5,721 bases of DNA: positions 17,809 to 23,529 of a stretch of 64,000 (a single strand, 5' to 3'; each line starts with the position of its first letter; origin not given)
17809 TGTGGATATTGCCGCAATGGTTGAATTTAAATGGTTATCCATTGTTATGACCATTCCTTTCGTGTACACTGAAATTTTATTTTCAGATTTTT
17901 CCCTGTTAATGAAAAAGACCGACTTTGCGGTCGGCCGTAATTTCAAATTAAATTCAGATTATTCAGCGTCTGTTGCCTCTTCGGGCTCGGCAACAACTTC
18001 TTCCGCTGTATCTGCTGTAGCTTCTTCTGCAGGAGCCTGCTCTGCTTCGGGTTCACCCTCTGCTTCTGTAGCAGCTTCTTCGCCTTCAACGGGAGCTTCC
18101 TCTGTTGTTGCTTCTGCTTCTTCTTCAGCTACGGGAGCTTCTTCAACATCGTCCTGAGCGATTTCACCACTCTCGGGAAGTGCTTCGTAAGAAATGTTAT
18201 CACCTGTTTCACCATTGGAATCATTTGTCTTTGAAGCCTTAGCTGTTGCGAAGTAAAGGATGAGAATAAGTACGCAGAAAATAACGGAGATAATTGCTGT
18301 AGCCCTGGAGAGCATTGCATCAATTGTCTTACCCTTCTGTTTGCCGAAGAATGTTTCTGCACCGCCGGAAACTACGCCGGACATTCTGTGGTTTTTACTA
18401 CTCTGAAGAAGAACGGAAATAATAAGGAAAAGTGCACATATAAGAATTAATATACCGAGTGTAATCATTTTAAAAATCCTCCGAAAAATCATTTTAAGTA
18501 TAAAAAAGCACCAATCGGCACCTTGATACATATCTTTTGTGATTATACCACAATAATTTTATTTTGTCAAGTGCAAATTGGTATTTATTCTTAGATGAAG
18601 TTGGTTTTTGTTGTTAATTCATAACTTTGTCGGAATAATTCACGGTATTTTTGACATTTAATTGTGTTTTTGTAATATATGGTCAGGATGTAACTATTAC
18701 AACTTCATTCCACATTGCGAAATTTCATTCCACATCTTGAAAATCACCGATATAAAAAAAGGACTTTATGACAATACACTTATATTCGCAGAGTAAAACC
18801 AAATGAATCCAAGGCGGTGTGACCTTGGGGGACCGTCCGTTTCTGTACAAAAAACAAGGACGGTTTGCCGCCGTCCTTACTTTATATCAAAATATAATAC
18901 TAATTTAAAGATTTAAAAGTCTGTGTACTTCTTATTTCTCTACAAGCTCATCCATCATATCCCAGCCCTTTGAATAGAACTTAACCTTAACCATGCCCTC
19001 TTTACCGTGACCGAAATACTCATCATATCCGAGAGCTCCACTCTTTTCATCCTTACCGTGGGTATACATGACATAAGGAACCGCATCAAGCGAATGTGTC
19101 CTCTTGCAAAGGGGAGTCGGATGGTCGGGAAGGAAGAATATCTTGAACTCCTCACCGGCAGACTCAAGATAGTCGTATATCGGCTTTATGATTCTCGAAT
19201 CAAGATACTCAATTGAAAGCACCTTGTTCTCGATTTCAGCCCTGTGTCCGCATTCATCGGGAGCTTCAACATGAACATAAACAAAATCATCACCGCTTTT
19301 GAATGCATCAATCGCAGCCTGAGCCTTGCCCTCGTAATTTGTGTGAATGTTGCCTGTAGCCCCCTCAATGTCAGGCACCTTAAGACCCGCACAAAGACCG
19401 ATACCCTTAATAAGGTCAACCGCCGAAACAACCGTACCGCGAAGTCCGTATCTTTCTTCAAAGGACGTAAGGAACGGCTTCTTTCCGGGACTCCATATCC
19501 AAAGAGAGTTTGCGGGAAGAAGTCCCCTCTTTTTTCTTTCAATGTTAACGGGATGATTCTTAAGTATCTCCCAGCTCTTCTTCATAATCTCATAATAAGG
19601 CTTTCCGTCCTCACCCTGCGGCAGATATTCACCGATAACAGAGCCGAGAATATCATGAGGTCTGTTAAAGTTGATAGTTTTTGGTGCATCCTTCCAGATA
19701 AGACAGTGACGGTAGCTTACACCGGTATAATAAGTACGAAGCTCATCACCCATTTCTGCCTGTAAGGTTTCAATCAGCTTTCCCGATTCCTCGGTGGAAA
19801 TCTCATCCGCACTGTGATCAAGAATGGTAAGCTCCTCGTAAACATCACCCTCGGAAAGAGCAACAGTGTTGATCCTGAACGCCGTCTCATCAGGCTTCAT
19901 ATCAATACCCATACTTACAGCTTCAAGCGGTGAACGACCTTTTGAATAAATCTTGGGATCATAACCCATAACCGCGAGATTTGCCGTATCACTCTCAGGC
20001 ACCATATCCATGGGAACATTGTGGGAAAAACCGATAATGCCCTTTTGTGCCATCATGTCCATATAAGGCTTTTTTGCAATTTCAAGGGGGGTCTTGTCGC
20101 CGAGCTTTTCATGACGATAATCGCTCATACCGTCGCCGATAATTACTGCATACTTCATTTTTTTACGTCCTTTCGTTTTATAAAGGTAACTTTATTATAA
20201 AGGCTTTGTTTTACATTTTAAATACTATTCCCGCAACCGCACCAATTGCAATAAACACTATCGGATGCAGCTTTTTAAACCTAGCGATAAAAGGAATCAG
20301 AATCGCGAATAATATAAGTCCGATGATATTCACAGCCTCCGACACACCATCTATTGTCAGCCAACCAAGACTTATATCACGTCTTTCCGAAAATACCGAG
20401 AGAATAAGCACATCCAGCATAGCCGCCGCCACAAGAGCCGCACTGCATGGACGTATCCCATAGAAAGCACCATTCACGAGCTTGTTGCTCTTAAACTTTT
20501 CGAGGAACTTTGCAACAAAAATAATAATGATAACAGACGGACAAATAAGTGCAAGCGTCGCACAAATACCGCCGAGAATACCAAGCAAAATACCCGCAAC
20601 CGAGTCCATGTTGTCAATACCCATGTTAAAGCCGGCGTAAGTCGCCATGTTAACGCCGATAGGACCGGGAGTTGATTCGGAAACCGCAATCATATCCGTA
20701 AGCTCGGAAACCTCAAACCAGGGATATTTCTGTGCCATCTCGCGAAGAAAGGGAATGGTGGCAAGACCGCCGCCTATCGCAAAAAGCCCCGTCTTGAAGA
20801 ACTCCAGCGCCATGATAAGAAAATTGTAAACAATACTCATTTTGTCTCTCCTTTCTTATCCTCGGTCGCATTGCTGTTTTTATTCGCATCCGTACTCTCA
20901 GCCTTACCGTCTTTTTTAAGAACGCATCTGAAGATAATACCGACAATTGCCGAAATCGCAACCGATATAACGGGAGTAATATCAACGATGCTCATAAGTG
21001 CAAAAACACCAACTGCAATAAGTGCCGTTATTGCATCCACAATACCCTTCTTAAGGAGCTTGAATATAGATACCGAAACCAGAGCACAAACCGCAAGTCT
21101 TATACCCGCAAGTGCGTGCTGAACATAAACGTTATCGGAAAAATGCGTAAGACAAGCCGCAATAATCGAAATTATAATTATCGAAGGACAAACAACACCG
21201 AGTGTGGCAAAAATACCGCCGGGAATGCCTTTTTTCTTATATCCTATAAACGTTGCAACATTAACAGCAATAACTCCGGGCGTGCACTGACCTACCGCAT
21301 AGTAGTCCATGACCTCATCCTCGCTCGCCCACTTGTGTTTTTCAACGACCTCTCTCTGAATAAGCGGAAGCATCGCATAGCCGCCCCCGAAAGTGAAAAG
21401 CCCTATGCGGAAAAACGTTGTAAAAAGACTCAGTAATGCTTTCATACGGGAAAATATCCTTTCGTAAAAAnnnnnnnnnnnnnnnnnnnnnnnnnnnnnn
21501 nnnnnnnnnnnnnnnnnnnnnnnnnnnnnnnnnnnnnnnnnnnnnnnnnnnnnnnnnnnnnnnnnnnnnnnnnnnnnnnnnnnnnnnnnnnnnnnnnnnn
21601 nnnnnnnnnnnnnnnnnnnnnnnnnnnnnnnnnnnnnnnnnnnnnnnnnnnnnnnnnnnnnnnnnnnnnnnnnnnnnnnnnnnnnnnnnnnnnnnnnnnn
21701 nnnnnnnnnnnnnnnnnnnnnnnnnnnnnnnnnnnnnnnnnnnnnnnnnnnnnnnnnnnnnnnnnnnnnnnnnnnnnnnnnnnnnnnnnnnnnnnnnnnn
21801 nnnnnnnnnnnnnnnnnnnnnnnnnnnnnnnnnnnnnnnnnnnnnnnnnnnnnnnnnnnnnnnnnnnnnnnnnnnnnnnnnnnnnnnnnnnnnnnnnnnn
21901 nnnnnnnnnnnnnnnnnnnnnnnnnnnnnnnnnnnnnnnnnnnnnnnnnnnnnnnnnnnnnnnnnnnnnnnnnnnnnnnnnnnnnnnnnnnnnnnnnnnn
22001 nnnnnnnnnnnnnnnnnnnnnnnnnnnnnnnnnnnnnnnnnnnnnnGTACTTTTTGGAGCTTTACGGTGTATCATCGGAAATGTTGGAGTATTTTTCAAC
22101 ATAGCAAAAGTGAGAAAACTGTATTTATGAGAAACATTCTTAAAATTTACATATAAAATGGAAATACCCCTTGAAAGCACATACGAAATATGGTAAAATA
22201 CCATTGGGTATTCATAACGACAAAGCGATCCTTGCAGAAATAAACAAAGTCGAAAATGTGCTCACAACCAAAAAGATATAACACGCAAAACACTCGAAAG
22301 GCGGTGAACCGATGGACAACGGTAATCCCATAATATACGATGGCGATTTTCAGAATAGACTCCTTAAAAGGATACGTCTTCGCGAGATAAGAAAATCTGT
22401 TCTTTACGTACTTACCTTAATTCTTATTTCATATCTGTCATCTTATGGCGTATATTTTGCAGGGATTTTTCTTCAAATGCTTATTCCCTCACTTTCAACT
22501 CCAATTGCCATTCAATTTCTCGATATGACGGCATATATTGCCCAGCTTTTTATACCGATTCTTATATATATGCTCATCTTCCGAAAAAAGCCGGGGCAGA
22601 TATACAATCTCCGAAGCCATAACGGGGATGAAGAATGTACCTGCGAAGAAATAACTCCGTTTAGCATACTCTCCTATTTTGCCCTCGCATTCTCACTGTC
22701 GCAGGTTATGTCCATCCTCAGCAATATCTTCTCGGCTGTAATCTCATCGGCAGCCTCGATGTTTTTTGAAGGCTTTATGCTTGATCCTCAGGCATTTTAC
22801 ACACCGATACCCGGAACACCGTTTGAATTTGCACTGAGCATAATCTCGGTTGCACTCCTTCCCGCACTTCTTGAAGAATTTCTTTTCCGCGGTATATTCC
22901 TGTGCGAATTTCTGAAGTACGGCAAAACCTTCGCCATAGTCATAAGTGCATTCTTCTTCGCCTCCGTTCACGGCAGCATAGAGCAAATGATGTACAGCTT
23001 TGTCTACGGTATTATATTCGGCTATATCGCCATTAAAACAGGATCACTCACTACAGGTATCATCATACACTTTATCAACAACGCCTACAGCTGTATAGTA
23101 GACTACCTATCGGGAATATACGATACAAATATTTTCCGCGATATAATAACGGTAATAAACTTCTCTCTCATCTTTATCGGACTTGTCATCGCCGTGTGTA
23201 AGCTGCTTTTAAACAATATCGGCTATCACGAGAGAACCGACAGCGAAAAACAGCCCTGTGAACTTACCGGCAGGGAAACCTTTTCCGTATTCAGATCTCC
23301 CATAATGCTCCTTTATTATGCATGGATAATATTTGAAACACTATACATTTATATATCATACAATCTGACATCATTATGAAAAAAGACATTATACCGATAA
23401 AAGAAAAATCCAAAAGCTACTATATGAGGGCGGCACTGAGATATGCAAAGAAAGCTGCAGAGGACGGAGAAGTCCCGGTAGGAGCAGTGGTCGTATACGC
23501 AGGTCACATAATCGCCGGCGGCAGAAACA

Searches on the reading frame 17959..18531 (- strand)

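Call 84: search_protein_families(library=pfam, proteins=[window:17959-18531:-], max_evalue=0.00001)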
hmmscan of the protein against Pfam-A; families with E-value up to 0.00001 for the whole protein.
window:17959-18531:- (190 aa): 1 family
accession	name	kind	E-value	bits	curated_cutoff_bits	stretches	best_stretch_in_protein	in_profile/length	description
PF03840.19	SecG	-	2.2e-16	60.1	29.2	1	25-93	2-68/70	Preprotein translocase SecG subunit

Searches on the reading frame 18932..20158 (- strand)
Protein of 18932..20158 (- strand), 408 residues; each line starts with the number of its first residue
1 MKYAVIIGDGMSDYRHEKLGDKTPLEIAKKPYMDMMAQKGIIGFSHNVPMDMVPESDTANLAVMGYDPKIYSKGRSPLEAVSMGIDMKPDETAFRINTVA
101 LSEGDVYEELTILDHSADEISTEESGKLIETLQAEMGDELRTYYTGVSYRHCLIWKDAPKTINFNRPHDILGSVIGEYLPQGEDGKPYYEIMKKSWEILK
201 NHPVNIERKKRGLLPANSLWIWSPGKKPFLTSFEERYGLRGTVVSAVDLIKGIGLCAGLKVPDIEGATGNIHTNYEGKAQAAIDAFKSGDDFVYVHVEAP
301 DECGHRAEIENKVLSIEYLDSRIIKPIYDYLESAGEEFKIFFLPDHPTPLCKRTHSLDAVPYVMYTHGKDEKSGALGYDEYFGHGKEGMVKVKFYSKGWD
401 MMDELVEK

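Call 84: search_protein_families(library=pfam, proteins=[window:18932-20158:-], max_evalue=0.00001)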
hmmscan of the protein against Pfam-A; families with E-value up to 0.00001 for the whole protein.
window:18932-20158:- (408 aa): 2 families
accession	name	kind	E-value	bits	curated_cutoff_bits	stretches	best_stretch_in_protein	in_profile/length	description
PF10143.14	PhosphMutase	-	4.2e-52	176.9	21.5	1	37-205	1-170/170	2,3-bisphosphoglycerate-independent phosphoglycerate mutase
PF01676.23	Metalloenzyme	-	1.5e-34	120.1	24.3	1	1-371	1-227/252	Metalloenzyme superfamily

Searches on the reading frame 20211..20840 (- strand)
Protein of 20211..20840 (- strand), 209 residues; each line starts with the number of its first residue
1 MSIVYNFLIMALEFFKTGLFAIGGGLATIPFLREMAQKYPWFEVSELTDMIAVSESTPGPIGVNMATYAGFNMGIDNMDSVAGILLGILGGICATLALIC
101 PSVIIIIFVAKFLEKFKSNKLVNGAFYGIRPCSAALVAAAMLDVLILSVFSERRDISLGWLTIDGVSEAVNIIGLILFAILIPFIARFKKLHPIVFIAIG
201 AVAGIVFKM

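Call 84: search_protein_families(library=pfam, proteins=[window:20211-20840:-], max_evalue=0.00001)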
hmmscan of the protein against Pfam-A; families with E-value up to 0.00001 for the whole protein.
window:20211-20840:- (209 aa): 1 family
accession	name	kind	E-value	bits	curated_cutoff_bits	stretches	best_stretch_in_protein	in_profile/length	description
PF02417.20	Chromate_transp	-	7.8e-41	140.3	28.6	1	10-205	3-166/166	Chromate transporter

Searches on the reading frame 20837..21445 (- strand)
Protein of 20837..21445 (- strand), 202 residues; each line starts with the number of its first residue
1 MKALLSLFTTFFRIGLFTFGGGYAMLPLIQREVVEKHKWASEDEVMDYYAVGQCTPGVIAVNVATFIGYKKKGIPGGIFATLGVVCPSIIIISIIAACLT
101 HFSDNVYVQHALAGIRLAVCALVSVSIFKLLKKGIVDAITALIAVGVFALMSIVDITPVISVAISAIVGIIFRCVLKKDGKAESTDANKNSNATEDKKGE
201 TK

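Call 84: search_protein_families(library=pfam, proteins=[window:20837-21445:-], max_evalue=0.00001)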
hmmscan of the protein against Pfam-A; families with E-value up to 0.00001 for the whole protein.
window:20837-21445:- (202 aa): 1 family
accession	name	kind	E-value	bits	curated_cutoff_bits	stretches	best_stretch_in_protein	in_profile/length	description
PF02417.20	Chromate_transp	-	1.4e-52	178.5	28.6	1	5-170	1-166/166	Chromate transporter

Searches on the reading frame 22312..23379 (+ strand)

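Call 84: search_protein_families(library=pfam, proteins=[window:22312-23379:+], max_evalue=0.00001)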
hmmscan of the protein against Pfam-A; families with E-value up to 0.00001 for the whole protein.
window:22312-23379:+ (355 aa): 1 family
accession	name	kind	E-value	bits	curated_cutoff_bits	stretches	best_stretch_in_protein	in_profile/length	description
PF02517.21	Rce1-like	-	2.1e-19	70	22.4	1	172-258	3-92/93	Type II CAAX prenyl endopeptidase Rce1-like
